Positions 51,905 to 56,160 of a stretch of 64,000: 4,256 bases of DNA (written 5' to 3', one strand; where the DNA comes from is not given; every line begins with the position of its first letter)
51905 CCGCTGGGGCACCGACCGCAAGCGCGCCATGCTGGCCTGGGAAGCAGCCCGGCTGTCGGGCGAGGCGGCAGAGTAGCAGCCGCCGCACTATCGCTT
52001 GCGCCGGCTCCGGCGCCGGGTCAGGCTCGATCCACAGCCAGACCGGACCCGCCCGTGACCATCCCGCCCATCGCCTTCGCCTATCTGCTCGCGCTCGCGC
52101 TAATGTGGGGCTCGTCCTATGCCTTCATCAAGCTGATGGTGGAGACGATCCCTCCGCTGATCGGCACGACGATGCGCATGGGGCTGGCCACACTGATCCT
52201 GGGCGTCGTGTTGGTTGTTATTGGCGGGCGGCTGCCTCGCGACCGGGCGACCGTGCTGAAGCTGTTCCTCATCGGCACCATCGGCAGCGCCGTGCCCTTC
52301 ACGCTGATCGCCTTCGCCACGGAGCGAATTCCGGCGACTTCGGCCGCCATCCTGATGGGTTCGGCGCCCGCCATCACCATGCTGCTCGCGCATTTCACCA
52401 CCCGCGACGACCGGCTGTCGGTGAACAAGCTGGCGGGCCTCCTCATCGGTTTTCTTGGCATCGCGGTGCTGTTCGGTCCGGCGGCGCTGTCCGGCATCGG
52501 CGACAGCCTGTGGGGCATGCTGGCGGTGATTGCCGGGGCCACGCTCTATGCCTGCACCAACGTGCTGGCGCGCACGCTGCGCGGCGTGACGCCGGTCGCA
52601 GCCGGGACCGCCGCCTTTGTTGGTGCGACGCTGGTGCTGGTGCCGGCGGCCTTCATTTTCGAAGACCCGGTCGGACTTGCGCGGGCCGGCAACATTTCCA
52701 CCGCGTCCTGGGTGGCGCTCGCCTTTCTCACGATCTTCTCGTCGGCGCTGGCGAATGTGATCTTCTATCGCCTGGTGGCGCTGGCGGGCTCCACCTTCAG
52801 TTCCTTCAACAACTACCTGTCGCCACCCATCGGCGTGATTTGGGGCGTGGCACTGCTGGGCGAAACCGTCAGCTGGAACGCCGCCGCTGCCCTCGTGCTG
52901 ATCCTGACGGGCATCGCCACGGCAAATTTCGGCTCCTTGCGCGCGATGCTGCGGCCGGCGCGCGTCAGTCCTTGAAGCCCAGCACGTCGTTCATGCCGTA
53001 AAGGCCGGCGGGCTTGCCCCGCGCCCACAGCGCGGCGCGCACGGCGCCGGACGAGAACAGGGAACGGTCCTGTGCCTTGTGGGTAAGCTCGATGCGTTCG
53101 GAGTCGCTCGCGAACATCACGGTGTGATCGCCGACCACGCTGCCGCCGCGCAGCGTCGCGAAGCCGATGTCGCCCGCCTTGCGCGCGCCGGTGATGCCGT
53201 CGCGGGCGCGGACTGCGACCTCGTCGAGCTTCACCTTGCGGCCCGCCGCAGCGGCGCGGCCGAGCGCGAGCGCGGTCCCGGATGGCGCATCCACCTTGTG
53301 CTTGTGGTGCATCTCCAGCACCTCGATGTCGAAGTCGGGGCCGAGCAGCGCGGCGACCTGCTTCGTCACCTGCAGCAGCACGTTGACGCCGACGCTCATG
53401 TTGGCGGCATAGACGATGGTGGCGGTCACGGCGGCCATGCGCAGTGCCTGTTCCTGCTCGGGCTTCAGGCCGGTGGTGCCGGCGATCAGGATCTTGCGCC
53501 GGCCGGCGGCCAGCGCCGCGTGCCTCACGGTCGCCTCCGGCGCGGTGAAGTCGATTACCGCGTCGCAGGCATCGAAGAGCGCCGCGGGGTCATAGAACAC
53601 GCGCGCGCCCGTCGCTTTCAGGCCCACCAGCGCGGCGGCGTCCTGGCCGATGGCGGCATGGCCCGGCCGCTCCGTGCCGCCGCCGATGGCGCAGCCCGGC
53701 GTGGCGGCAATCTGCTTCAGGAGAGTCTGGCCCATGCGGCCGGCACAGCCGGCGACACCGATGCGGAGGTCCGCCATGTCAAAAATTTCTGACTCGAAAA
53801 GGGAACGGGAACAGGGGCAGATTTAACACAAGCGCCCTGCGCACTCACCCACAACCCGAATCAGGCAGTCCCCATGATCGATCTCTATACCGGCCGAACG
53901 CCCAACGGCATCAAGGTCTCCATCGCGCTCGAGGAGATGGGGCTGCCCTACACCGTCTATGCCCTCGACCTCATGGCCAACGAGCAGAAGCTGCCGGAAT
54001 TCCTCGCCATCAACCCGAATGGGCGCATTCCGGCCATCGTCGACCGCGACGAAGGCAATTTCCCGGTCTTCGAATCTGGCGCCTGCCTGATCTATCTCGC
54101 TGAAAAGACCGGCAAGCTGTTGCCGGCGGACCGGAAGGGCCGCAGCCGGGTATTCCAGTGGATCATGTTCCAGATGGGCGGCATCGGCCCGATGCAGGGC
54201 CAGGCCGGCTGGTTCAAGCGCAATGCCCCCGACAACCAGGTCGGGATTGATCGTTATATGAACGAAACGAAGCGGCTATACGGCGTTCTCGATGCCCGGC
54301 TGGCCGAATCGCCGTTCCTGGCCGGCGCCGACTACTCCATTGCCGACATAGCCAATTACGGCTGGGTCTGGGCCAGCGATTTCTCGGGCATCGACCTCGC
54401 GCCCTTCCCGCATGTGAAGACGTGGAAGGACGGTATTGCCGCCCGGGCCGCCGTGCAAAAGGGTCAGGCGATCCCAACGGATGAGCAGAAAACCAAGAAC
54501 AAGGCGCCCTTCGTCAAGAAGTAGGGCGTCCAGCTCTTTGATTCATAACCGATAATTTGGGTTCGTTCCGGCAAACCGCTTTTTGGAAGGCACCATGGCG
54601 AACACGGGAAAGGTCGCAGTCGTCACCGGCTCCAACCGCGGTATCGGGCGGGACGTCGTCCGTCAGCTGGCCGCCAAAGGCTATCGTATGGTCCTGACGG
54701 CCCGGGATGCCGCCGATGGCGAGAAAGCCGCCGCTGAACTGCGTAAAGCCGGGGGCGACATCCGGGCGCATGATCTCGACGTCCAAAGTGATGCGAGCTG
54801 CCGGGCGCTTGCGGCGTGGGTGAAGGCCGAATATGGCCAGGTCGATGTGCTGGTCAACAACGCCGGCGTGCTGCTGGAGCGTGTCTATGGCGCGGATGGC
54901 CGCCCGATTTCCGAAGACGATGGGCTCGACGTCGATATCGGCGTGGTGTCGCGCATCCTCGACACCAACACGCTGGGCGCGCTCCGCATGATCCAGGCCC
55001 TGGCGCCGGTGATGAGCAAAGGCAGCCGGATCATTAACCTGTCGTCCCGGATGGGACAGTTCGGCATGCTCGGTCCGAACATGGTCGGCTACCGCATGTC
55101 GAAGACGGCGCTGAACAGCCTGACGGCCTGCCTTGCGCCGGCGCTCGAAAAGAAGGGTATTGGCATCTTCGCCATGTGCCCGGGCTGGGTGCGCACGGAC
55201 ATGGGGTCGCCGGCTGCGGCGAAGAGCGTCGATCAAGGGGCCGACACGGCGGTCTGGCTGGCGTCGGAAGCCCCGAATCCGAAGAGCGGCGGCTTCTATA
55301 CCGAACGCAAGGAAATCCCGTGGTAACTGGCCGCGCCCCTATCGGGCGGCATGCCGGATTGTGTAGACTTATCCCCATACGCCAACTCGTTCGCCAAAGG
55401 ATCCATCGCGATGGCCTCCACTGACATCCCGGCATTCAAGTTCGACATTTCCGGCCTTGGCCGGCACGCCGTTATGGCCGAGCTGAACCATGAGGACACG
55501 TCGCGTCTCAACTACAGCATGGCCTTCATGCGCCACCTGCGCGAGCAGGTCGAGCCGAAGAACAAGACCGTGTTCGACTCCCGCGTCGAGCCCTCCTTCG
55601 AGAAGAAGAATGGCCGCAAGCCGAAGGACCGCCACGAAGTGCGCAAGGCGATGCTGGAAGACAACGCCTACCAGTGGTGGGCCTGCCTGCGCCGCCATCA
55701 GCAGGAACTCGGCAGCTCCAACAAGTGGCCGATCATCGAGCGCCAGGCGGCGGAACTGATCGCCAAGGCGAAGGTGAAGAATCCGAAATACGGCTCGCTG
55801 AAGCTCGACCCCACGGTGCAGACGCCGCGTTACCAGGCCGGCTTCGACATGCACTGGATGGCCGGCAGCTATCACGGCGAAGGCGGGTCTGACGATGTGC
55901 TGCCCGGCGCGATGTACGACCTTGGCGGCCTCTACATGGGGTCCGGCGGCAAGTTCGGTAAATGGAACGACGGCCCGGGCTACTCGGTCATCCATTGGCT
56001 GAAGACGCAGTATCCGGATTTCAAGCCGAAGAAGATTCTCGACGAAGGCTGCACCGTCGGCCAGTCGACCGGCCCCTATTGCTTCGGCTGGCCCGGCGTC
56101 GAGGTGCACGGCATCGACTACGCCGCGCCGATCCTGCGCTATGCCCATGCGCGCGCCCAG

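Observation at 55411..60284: Four tandem paralogues of an unassigned ~400-aa methyltransferase family (candidate undescribed system)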

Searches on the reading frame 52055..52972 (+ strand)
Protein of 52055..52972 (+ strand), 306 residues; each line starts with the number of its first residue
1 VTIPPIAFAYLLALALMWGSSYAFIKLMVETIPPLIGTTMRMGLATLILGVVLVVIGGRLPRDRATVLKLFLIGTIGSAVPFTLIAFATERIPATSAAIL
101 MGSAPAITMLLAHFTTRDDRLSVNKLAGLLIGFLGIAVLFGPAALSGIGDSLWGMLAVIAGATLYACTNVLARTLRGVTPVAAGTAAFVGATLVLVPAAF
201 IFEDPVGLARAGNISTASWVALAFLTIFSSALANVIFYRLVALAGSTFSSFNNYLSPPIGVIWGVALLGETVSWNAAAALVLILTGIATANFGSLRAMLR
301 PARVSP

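Call 18: search_protein_families(library=pfam, proteins=[window:52055-52972:+], max_evalue=0.001)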
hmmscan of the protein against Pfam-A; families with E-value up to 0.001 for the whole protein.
window:52055-52972:+ (306 aa): 2 families
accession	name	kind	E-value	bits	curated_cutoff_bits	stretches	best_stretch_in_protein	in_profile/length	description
PF00892.27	EamA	-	3.5e-34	118.4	28.2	2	9-140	5-134/135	EamA-like transporter family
PF06027.18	SLC35F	-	0.00019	21.5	21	1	84-287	89-294/299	Solute carrier family 35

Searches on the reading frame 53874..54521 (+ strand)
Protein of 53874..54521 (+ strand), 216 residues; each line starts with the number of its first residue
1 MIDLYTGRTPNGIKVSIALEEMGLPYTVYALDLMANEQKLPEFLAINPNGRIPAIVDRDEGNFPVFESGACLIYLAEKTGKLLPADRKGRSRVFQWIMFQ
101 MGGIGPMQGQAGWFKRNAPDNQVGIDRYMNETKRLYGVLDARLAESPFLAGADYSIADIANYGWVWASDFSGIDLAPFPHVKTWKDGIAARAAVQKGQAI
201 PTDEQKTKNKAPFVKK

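Call 18: search_protein_families(library=pfam, proteins=[window:53874-54521:+], max_evalue=0.001)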
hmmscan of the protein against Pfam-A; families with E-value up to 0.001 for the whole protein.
window:53874-54521:+ (216 aa): 6 families
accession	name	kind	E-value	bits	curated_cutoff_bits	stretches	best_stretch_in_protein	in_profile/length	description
PF02798.26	GST_N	-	7.2e-14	52.3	20.9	1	3-77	4-76/76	Glutathione S-transferase, N-terminal domain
PF13409.12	GST_N_2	-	1.4e-11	45.3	25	1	10-77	3-69/70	Glutathione S-transferase, N-terminal domain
PF00043.30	GST_C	-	7.3e-09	36.2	20.7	1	128-191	27-92/93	Glutathione S-transferase, C-terminal domain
PF13417.12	GST_N_3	-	1.7e-07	31.9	22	1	10-79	8-71/75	Glutathione S-transferase, N-terminal domain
PF13410.11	GST_C_2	-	1.4e-06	28.7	24.9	1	125-184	4-66/69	Glutathione S-transferase, C-terminal domain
PF14497.11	GST_C_3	-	0.00064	20.3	21.6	0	129-195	28-98/104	Glutathione S-transferase, C-terminal domain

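Call 38: search_protein_families(library=ncbifam, proteins=[window:53874-54521:+], max_evalue=0.001)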
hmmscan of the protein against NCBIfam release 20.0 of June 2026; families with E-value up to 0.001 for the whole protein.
window:53874-54521:+ (216 aa): 6 families
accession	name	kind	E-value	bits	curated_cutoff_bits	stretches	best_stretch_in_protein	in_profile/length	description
NF010579.0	PRK13972.1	equivalog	4.1e-55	186.6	332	1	1-196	1-201/215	GSH-dependent disulfide bond oxidoreductase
NF008731.0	PRK11752.1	equivalog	2.2e-46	158.4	325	1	2-208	45-266/287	glutathione-dependent disulfide-bond oxidoreductase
TIGR01262.1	maiA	equivalog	4.5e-15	55.8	171.05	1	13-199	12-204/211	maleylacetoacetate isomerase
NF007831.0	PRK10542.1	equivalog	1.9e-14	53.7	198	1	15-196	14-193/201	glutathione transferase GstA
NF050814.1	FtsZBindFzlA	equivalog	2.6e-09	37.2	300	1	10-194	14-206/228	FtsZ-binding protein FzlA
NF011693.0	PRK15113.1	equivalog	1.3e-06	28.3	150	1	10-95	17-104/214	glutathione transferase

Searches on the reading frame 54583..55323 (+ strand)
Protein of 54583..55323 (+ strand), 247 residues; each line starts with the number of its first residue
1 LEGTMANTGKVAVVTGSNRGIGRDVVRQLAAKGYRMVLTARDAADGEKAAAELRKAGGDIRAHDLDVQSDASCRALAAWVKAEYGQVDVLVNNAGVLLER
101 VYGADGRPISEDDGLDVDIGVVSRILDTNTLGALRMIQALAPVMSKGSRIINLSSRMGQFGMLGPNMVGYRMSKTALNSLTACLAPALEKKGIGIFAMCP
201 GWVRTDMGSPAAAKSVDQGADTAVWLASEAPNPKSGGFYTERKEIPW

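Call 18: search_protein_families(library=pfam, proteins=[window:54583-55323:+], max_evalue=0.001)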
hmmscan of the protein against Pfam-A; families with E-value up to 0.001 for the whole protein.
window:54583-55323:+ (247 aa): 4 families
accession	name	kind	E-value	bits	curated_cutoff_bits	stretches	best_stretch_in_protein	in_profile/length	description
PF00106.31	adh_short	-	3.6e-43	147.8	26.6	1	10-211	1-190/195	short chain dehydrogenase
PF13561.12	adh_short_C2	-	5.1e-37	128.1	27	1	18-212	5-185/236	Enoyl-(Acyl carrier protein) reductase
PF08659.16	KR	-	3.1e-09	37.4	22.6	1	13-99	4-94/180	KR domain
PF01370.27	Epimerase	-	0.00012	22.1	20.9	0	13-78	2-61/240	NAD dependent epimerase/dehydratase family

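Call 38: search_protein_families(library=ncbifam, proteins=[window:54583-55323:+], max_evalue=0.001)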
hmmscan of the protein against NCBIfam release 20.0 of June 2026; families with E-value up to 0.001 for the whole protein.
window:54583-55323:+ (247 aa): 227 families (the best 25 are shown)
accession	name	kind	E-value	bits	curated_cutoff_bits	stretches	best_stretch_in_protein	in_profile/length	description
NF005559.1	PRK07231.1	subfamily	4e-35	121.5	215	1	8-213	3-196/249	glucose 1-dehydrogenase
NF005067.0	PRK06484.1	equivalog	2.4e-32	112.2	713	1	4-207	4-195/524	short chain dehydrogenase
NF004514.1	PRK05855.1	equivalog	1.4e-30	106.4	455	1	7-211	311-504/578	SDR family oxidoreductase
NF006070.0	PRK08213.1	subfamily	1.7e-30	106.4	279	1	8-210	11-206/259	gluconate 5-dehydrogenase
NF004778.0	PRK06124.1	equivalog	2.3e-30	105.9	303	1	7-213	9-203/256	SDR family oxidoreductase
NF004825.0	PRK06181.1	equivalog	2.5e-30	105.7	215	1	8-211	5-196/268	SDR family oxidoreductase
NF009386.0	PRK12745.1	equivalog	5e-30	104.4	250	1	7-215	3-208/259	3-ketoacyl-ACP reductase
NF004198.0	PRK05653.1-3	equivalog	5.4e-30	104.6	296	1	7-216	5-202/248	3-oxoacyl-ACP reductase FabG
NF005853.0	PRK07774.1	equivalog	5.8e-29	101.2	303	1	8-210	5-195/250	SDR family oxidoreductase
NF004746.0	PRK06077.1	equivalog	8.1e-29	100.8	320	1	9-209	6-192/252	3-ketoacyl-(acyl-carrier-protein) reductase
NF005806.0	PRK07666.1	equivalog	9.5e-29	100.4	286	1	8-209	6-195/239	3-ketoacyl-ACP reductase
NF009464.0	PRK12824.1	subfamily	9.7e-29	100.7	269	1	10-209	3-191/245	3-oxoacyl-ACP reductase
NF006121.0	PRK08265.1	subfamily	1.3e-28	100.2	294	1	8-206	6-187/263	short chain dehydrogenase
TIGR01830.1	3oxo_ACP_reduc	equivalog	1.7e-28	100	297.75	1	12-209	1-187/239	3-oxoacyl-[acyl-carrier-protein] reductase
NF004196.0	PRK05650.1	equivalog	1.8e-28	99.4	297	1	13-212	6-193/272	SDR family oxidoreductase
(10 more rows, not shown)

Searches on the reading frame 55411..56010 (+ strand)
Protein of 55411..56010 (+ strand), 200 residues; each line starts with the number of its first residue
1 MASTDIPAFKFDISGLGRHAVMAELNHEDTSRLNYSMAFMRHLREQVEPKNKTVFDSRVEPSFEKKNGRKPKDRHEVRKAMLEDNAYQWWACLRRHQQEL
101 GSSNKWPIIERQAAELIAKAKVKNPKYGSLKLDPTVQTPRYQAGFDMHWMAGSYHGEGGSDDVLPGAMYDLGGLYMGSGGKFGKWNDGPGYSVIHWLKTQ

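Call 53: search_protein_representatives(alignment_id=A3)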
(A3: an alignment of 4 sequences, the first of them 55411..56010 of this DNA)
Query: 4 sequences, 200 profile positions. Proteins with E-value up to 0.001 (for the whole library): 608; up to 1e-10: 360; up to 1e-30: 81. The best 150 are listed.
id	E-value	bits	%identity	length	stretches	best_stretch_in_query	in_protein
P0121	8.8e-59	215.0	-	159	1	9-166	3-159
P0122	2.3e-51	190.8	-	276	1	12-199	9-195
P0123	2.6e-51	190.6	-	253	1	6-195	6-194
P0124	2.7e-49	184.0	-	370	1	18-199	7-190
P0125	6.9e-48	179.4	-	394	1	18-176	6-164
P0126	2.9e-47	177.4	-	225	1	14-191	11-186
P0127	1.4e-46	175.2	-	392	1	17-199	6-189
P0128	4.3e-46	173.6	-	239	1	15-199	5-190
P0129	6.1e-46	173.1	-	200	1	10-187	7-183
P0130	7.0e-46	172.9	-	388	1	14-199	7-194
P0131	1.2e-45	172.1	-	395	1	9-199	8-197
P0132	1.5e-45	171.8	-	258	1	13-200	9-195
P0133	3.8e-45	170.5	-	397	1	3-199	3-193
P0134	6.3e-45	169.8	-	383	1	19-200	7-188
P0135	1.1e-44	168.9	-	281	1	15-199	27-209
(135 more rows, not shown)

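Call 54: search_solved_structures(query=A3, max_evalue=10)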
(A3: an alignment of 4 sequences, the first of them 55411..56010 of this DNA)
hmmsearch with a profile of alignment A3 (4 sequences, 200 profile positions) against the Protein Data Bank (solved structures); distinct sequences matched with E-value up to 10: 2.
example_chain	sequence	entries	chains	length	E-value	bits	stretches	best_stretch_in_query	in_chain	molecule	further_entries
2wnb_A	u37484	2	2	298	0.58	13.2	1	54-125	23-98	CMP-N-acetylneuraminate-beta-galactosamide-alpha-2,3-sialyltransferase 1 | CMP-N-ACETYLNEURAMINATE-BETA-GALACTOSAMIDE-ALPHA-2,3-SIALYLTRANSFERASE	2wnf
4v4v_AT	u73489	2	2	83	0.6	13.1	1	71-126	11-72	30S ribosomal subunit protein S20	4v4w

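Call 55: search_protein_families(library=pfam, proteins=[window:55411-56010:+], max_evalue=10)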
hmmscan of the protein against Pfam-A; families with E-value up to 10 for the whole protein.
window:55411-56010:+ (200 aa): 0 families
